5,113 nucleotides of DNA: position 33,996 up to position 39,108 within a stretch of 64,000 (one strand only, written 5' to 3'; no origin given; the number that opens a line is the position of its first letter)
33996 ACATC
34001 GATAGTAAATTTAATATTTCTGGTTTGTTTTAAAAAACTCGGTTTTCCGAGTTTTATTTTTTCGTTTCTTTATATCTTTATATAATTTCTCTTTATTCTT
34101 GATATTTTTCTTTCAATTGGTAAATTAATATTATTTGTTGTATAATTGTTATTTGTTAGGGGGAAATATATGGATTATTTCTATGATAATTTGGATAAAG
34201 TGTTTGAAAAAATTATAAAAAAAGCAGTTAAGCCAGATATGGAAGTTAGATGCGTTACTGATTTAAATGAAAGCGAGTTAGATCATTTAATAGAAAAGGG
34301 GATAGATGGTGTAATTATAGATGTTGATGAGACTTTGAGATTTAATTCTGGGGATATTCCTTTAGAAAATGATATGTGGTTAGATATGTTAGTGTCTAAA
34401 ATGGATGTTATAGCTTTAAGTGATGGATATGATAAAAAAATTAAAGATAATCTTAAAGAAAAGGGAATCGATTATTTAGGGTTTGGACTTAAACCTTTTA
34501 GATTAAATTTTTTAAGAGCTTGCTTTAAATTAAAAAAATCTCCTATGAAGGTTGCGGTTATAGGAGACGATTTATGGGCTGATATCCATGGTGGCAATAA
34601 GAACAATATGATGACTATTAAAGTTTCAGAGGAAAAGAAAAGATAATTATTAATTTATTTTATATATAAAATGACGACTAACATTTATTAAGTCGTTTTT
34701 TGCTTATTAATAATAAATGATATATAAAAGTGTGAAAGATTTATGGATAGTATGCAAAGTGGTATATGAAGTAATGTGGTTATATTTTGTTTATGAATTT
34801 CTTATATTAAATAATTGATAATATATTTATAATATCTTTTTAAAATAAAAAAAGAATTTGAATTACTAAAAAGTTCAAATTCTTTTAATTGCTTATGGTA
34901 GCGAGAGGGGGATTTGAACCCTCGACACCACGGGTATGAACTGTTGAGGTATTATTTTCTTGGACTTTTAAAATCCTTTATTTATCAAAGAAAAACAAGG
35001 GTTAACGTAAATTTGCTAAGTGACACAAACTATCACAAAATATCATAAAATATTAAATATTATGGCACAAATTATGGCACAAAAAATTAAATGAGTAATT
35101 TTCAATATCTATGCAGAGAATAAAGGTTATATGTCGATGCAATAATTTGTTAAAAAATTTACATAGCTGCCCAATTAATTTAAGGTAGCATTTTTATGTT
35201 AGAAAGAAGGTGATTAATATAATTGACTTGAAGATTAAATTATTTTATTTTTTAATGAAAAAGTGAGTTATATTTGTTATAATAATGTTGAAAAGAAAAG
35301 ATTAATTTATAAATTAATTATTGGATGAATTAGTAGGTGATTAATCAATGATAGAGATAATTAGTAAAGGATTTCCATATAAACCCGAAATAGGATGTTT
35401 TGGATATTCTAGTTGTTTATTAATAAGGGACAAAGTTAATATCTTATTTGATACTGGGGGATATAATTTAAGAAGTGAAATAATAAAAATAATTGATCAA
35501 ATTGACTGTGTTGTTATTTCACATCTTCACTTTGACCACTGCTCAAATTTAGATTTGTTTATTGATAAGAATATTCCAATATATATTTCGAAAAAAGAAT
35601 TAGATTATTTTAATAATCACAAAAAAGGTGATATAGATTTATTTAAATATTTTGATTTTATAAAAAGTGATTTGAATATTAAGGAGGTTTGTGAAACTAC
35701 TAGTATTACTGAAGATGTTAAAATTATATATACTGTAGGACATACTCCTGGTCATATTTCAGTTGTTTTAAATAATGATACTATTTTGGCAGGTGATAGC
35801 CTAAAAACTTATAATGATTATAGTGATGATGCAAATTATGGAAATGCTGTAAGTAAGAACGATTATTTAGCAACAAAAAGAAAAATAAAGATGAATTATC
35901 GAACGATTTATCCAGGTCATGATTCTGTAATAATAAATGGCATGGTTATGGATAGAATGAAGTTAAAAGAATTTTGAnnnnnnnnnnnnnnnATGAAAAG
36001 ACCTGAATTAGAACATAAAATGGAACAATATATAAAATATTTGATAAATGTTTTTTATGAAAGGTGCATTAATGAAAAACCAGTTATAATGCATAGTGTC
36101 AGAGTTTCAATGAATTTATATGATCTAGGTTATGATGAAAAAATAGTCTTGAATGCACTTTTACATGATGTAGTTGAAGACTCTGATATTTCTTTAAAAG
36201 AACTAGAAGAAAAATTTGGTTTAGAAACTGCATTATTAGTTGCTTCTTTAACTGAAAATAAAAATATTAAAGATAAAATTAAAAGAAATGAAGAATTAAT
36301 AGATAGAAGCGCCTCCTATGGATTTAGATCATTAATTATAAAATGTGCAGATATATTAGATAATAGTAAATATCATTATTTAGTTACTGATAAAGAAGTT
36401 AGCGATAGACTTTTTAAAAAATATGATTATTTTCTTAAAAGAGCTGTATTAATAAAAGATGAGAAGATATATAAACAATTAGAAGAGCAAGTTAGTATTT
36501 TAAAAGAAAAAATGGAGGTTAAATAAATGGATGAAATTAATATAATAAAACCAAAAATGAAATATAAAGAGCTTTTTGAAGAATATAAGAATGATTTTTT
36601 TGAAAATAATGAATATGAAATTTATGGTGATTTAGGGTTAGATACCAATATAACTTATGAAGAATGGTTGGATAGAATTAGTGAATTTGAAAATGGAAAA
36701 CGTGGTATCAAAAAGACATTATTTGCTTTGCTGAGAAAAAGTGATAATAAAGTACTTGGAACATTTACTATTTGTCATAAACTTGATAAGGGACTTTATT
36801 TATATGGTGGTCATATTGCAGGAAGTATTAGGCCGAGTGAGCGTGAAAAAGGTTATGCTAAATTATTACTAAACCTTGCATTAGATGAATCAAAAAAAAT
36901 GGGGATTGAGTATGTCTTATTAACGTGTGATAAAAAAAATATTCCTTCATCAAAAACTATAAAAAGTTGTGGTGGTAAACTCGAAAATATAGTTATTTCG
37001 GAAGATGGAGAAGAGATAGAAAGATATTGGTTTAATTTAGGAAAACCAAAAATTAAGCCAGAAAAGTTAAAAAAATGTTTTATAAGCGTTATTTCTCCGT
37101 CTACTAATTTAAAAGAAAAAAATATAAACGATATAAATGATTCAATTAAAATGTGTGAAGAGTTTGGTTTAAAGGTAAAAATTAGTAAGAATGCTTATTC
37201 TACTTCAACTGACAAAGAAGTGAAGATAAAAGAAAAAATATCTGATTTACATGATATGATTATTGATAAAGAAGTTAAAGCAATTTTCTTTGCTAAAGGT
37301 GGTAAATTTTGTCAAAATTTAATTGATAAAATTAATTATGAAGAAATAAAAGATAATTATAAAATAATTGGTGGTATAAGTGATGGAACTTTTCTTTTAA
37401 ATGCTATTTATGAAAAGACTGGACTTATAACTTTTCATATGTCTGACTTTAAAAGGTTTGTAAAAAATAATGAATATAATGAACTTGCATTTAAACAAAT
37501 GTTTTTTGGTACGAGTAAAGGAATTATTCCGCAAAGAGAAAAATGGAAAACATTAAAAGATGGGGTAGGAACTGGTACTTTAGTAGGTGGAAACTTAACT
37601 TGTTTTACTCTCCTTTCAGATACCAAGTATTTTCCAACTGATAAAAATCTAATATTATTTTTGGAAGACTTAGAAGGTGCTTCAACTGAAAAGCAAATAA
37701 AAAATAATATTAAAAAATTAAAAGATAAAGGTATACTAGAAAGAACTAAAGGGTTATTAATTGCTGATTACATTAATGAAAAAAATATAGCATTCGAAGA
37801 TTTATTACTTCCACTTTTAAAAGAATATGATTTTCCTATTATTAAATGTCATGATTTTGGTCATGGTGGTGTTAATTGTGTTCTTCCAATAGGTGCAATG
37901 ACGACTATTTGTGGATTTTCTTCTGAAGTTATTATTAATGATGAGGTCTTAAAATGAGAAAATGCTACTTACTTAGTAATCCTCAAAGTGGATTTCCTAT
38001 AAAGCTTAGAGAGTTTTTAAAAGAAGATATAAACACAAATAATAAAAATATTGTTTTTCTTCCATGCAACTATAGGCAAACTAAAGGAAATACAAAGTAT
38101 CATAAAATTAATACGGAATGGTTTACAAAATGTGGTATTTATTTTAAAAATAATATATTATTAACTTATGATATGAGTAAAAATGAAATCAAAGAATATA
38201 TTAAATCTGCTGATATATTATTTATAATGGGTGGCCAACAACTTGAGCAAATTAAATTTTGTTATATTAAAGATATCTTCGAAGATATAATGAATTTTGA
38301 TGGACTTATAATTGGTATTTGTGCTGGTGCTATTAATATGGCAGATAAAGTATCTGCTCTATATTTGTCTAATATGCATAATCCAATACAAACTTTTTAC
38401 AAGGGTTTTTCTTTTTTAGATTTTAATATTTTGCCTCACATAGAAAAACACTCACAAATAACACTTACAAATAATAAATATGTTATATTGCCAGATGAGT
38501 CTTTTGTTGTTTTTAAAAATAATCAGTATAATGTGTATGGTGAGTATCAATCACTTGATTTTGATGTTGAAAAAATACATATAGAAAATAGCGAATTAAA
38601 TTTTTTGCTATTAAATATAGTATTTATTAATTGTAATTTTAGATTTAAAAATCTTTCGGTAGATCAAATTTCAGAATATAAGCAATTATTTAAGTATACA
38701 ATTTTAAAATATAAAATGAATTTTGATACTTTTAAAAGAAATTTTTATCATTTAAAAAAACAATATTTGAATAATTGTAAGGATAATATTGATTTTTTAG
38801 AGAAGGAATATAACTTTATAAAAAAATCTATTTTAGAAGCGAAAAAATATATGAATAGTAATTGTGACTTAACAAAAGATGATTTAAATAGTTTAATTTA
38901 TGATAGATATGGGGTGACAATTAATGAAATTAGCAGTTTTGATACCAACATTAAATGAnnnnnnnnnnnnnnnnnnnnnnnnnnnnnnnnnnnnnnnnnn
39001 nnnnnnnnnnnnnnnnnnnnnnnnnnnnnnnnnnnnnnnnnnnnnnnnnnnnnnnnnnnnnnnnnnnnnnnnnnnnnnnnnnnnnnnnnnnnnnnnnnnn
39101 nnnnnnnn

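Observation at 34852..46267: Tandem islands bounded by three att-like modules containing a tRNA-Met 3' half, with no integrase anywhere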

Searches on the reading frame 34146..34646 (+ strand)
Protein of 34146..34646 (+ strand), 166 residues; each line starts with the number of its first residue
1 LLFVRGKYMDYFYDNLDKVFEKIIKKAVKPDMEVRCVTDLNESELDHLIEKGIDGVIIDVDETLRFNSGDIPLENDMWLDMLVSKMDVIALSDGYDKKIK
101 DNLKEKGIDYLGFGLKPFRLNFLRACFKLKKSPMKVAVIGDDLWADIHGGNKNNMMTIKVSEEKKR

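Call 13: find_encoding_contigs(protein=window:34146-34646:+, flank=10000, max_places=10)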
Protein window:34146-34646:+ (166 aa): no gene with exactly this product is on record in the collection.

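Call 81: find_encoding_contigs(protein=window:34170-34646:+, flank=10000, max_places=10)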
Protein window:34170-34646:+ (158 aa): 11 contigs read that carry it; 10 places shown.
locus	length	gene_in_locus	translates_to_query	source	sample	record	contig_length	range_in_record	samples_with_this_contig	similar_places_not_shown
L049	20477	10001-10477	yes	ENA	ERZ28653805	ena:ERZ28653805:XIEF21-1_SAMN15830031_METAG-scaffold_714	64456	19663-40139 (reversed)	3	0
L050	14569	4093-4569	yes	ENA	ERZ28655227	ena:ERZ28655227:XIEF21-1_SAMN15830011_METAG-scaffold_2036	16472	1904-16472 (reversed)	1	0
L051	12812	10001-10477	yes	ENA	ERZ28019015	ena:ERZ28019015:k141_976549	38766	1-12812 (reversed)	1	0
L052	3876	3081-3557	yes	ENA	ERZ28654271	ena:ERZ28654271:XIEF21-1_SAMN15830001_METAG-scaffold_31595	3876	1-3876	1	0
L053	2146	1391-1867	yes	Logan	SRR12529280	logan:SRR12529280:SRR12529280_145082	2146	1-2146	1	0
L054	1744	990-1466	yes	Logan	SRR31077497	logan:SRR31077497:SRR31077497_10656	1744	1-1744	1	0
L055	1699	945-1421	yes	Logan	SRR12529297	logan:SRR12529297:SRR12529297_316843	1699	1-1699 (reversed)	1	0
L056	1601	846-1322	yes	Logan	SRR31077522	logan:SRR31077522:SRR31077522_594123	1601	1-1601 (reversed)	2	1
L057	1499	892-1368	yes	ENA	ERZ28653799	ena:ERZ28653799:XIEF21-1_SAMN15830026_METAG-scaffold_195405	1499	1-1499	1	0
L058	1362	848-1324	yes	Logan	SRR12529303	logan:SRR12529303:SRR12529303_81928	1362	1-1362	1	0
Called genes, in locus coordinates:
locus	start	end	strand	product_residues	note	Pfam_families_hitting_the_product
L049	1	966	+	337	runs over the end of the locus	PF13439:Glyco_transf_4, PF13579:Glyco_trans_4_4 (weak), PF00534:Glycos_transf_1, PF13692:Glyco_trans_1_4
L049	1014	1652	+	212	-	PF02424:ApbE (weak)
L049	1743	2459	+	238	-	-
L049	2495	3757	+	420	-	PF00919:UPF0004, PF04055:Radical_SAM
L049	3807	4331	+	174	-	-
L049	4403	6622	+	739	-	PF23139:OB_YrrC, PF14490:HHH_RecD2, PF13086:AAA_11 (weak), PF13245:AAA_19, PF13604:AAA_30, PF20720:nSTAND3 (weak), PF18335:SH3_13, PF13538:UvrD_C_2, +2 more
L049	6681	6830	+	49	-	-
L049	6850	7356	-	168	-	-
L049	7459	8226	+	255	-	PF00106:adh_short, PF13561:adh_short_C2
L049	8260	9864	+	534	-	PF01268:FTHFS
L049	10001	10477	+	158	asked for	PF13242:Hydrolase_like (weak)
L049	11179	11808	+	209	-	PF00753:Lactamase_B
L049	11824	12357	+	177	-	PF13328:HD_4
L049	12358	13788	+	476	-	PF00583:Acetyltransf_1 (weak), PF13302:Acetyltransf_3 (faint), PF02016:Peptidase_S66, PF17676:Peptidase_S66C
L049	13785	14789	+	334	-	PF03575:Peptidase_S51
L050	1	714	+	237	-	?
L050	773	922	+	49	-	-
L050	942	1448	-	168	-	-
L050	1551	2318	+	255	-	PF00106:adh_short, PF13561:adh_short_C2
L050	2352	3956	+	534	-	PF01268:FTHFS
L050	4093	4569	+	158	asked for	PF13242:Hydrolase_like (weak)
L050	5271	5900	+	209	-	PF00753:Lactamase_B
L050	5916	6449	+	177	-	PF13328:HD_4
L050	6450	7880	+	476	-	PF00583:Acetyltransf_1 (weak), PF13302:Acetyltransf_3 (faint), PF02016:Peptidase_S66, PF17676:Peptidase_S66C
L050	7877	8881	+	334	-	PF03575:Peptidase_S51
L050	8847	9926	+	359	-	PF00535:Glycos_transf_2, PF21969:MGS_GT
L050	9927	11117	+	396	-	PF01941:AdoMet_Synthase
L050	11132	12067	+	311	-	PF27840:ScmC (weak), PF07475:Hpr_kinase_C (weak)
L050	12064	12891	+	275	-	PF08501:Shikimate_dh_N, PF01488:Shikimate_DH (weak)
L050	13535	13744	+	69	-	-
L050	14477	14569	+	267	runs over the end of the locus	PF00768:Peptidase_S11 (faint), PF02113:Peptidase_S13 (faint), PF13354:Beta-lactamase2, PF00905:Transpeptidase (weak)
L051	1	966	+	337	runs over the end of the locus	PF13439:Glyco_transf_4, PF13579:Glyco_trans_4_4 (weak), PF00534:Glycos_transf_1, PF13692:Glyco_trans_1_4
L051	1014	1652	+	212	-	PF02424:ApbE (weak)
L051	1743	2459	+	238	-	-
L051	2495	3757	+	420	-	PF00919:UPF0004, PF04055:Radical_SAM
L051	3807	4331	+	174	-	-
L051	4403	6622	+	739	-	PF23139:OB_YrrC, PF14490:HHH_RecD2, PF13086:AAA_11 (weak), PF13245:AAA_19, PF13604:AAA_30, PF20720:nSTAND3 (weak), PF18335:SH3_13, PF13538:UvrD_C_2, +2 more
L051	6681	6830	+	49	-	-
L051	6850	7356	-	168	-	-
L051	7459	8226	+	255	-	PF00106:adh_short, PF13561:adh_short_C2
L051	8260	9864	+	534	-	PF01268:FTHFS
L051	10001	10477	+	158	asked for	PF13242:Hydrolase_like (weak)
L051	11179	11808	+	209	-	PF00753:Lactamase_B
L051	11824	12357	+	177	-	PF13328:HD_4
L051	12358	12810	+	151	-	?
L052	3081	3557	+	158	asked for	PF13242:Hydrolase_like (weak)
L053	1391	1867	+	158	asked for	PF13242:Hydrolase_like (weak)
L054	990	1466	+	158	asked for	PF13242:Hydrolase_like (weak)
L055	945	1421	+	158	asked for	PF13242:Hydrolase_like (weak)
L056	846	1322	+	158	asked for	PF13242:Hydrolase_like (weak)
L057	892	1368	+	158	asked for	PF13242:Hydrolase_like (weak)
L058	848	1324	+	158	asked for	PF13242:Hydrolase_like (weak)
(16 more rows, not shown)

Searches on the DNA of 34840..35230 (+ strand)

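Call 10: search_dna_similar(query=window:34840-35230:+, collection=phages, mode=distant)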
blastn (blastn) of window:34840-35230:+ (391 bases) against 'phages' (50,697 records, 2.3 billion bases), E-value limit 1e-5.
No match.

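Call 11: search_dna_similar(query=window:34840-35230:+, collection=plasmids, mode=distant)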
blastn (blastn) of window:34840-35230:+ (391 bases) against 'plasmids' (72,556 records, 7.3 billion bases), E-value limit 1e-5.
No match.

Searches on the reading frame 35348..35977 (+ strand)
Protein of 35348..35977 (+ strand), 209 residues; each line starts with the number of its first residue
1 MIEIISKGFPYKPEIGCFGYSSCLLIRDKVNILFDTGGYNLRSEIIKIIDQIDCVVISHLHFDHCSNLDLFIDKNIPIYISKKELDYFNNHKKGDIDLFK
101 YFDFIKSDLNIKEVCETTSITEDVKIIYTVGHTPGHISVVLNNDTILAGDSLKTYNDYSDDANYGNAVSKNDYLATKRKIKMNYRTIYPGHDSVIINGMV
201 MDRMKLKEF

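Call 9: search_protein_families(library=pfam, proteins=[window:35348-35977:+], max_evalue=0.01)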
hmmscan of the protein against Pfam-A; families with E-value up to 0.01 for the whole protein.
window:35348-35977:+ (209 aa): 3 families
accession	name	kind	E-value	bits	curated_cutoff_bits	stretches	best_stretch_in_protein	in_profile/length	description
PF00753.33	Lactamase_B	-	1.4e-20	74.5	22.7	1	19-191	4-196/196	Metallo-beta-lactamase superfamily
PF12706.13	Lactamase_B_2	-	2.7e-05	24.3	27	1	47-83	26-65/200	Beta-lactamase superfamily domain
PF13483.12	Lactamase_B_3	-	0.00014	22.4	24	1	15-67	2-52/160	Beta-lactamase superfamily domain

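Call 73: search_protein_families(library=padloc, proteins=[window:35348-35977:+], max_evalue=0.001)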
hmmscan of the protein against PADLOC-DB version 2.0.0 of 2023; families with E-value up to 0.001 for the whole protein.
window:35348-35977:+ (209 aa): 0 families

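Call 74: search_protein_families(library=ncbifam, proteins=[window:35348-35977:+], max_evalue=0.00001)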
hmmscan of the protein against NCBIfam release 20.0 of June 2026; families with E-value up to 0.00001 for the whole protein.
window:35348-35977:+ (209 aa): 8 families
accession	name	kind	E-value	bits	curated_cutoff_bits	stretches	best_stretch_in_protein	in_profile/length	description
NF045699.1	AHLLactAiiA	equivalog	5.4e-13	48.7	375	1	49-168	93-209/251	quorum-quenching N-acyl homoserine lactonase AiiA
NF012229.1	bla_class_B_core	domain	4.3e-11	43.2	100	1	23-141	18-138/139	metallo-beta-lactamase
NF045700.1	AHLLactAttM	equivalog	5.6e-09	35.9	390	1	50-193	92-247/257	AttM family quorum-quenching N-acyl homoserine lactonase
NF033088.2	bla_subclass_B1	equivalog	2.6e-07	30.5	200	1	50-194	67-203/217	subclass B1 metallo-beta-lactamase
NF047976.1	lactonase_AhlS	equivalog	3.3e-07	29.7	475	1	49-181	101-245/276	AhlS family quorum-quenching N-acyl homoserine lactonase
NF047919.1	lactonase_YtnP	equivalog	3.9e-07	29.6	425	1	49-144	97-199/274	YtnP family quorum-quenching lactonase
NF047979.1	lactonase_AidB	equivalog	6.6e-06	25.6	360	0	50-165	92-220/271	AidB family quorum-quenching N-acyl homoserine lactonase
NF002553.0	PRK02113.1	equivalog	9e-06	25.3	386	0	21-80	36-99/252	MBL fold metallo-hydrolase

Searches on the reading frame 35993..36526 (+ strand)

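Call 9: search_protein_families(library=pfam, proteins=[window:35993-36526:+], max_evalue=0.01)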
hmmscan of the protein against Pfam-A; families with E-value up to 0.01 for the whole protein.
window:35993-36526:+ (177 aa): 2 families
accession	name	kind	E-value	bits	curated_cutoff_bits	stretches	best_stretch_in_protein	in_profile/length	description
PF13328.12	HD_4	-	2.8e-11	43.8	27.2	1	24-113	13-101/156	HD domain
PF01966.28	HD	-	0.0002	22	22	1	32-124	2-115/116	HD domain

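Call 73: search_protein_families(library=padloc, proteins=[window:35993-36526:+], max_evalue=0.001)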
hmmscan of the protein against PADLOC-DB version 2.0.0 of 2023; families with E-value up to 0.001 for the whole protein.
window:35993-36526:+ (177 aa): 0 families

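Call 74: search_protein_families(library=ncbifam, proteins=[window:35993-36526:+], max_evalue=0.00001)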
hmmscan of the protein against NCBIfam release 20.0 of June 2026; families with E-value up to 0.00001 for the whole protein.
window:35993-36526:+ (177 aa): 2 families
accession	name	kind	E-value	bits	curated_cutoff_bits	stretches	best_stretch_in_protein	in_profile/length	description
TIGR00691.1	spoT_relA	subfamily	6.5e-17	61.1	499.2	1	30-126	19-120/687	RelA/SpoT family protein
NF008303.0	PRK11092.1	equivalog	1.4e-09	36.8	947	1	29-98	43-112/702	bifunctional GTP diphosphokinase/guanosine-3',5'-bis pyrophosphate 3'-pyrophosphohydrolase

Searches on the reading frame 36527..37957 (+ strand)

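Call 9: search_protein_families(library=pfam, proteins=[window:36527-37957:+], max_evalue=0.01)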
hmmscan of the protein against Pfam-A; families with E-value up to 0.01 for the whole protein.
window:36527-37957:+ (476 aa): 4 families
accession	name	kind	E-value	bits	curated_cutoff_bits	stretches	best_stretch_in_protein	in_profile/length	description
PF02016.21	Peptidase_S66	-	2.9e-28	98.9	25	1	186-304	1-120/121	LD-carboxypeptidase N-terminal domain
PF17676.7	Peptidase_S66C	-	4.3e-23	82.6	23.7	1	349-461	1-120/120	LD-carboxypeptidase C-terminal domain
PF00583.31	Acetyltransf_1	-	3.8e-06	27.6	20.7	1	62-149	30-115/116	Acetyltransferase (GNAT) family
PF13302.13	Acetyltransf_3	-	1.8e-05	25.9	25.4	1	44-150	37-137/138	Acetyltransferase (GNAT) domain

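Call 73: search_protein_families(library=padloc, proteins=[window:36527-37957:+], max_evalue=0.001)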
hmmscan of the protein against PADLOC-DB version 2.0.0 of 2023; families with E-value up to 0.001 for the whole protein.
window:36527-37957:+ (476 aa): 0 families

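Call 74: search_protein_families(library=ncbifam, proteins=[window:36527-37957:+], max_evalue=0.00001)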
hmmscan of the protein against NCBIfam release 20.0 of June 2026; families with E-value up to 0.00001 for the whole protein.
window:36527-37957:+ (476 aa): 1 family
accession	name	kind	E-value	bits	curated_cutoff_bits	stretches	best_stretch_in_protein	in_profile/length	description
NF008424.0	PRK11253.1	equivalog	7.8e-18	64.6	378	1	186-460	7-288/308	muramoyltetrapeptide carboxypeptidase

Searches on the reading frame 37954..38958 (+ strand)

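Call 9: search_protein_families(library=pfam, proteins=[window:37954-38958:+], max_evalue=0.01)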
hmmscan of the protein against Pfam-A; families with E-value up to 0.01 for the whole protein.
window:37954-38958:+ (334 aa): 1 family
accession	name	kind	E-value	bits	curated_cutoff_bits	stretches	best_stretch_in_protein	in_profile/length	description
PF03575.23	Peptidase_S51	-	8.9e-14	52.1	23.9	1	17-168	17-168/206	Peptidase family S51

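Call 73: search_protein_families(library=padloc, proteins=[window:37954-38958:+], max_evalue=0.001)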
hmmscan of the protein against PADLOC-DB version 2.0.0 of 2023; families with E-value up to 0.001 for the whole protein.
window:37954-38958:+ (334 aa): 0 families

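Call 74: search_protein_families(library=ncbifam, proteins=[window:37954-38958:+], max_evalue=0.00001)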
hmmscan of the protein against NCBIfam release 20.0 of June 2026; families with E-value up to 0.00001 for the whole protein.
window:37954-38958:+ (334 aa): 1 family
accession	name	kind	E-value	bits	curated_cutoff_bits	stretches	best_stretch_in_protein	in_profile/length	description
NF004921.0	PRK06278.1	equivalog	8.5e-07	28.2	354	1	75-174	27-120/482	cobyrinic acid a,c-diamide synthase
